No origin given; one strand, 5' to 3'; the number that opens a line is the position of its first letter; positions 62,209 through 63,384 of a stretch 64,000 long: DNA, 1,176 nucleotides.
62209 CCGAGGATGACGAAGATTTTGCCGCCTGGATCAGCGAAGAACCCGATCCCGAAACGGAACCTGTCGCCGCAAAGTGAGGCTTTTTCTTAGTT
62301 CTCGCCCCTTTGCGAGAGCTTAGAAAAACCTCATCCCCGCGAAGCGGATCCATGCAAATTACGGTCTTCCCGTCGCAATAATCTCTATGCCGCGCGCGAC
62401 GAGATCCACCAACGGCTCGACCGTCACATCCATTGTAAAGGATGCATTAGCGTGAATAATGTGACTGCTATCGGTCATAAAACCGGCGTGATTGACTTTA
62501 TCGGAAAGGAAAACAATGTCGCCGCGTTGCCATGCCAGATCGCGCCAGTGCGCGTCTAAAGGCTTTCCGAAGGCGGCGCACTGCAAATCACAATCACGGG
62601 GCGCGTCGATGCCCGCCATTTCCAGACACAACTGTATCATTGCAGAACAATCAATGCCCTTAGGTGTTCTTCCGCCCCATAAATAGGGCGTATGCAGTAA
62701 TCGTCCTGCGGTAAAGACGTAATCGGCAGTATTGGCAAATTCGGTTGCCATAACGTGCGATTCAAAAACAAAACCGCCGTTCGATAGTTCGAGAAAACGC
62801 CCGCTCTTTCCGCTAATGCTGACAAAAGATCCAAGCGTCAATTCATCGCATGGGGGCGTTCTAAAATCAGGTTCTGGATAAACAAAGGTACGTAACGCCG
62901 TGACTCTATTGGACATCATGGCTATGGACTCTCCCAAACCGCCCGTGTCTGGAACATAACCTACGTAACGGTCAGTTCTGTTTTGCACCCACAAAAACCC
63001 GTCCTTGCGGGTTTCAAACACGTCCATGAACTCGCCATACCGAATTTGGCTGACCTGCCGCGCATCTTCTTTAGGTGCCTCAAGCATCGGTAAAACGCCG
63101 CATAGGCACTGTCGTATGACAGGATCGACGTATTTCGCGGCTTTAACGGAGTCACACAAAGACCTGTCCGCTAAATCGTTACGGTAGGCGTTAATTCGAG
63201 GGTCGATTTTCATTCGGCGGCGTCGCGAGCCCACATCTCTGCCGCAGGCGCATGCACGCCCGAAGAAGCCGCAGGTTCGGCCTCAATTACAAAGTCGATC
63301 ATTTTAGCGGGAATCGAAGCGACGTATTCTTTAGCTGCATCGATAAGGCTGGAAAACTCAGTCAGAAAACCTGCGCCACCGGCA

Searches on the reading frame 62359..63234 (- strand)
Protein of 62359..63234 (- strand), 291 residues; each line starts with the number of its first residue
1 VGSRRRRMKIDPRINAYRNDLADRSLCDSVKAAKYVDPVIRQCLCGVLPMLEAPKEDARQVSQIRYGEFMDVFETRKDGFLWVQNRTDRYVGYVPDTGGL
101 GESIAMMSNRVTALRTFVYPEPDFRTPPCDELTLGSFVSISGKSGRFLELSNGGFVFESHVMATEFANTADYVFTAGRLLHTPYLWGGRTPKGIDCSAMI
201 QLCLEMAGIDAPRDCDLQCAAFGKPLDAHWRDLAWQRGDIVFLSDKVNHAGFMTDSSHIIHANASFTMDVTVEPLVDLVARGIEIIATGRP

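Call 36: search_protein_families(library=pfam, proteins=[window:62359-63234:-], max_evalue=0.00001)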
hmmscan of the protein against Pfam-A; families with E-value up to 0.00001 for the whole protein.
window:62359-63234:- (291 aa): 2 families
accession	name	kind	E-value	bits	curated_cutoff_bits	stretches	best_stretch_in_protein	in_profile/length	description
PF00877.26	NLPC_P60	-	8.6e-12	45.4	23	1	182-264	2-82/105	NlpC/P60 family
PF18348.7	SH3_16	-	1.4e-11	44.4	25.8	1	51-97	2-47/49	Bacterial dipeptidyl-peptidase Sh3 domain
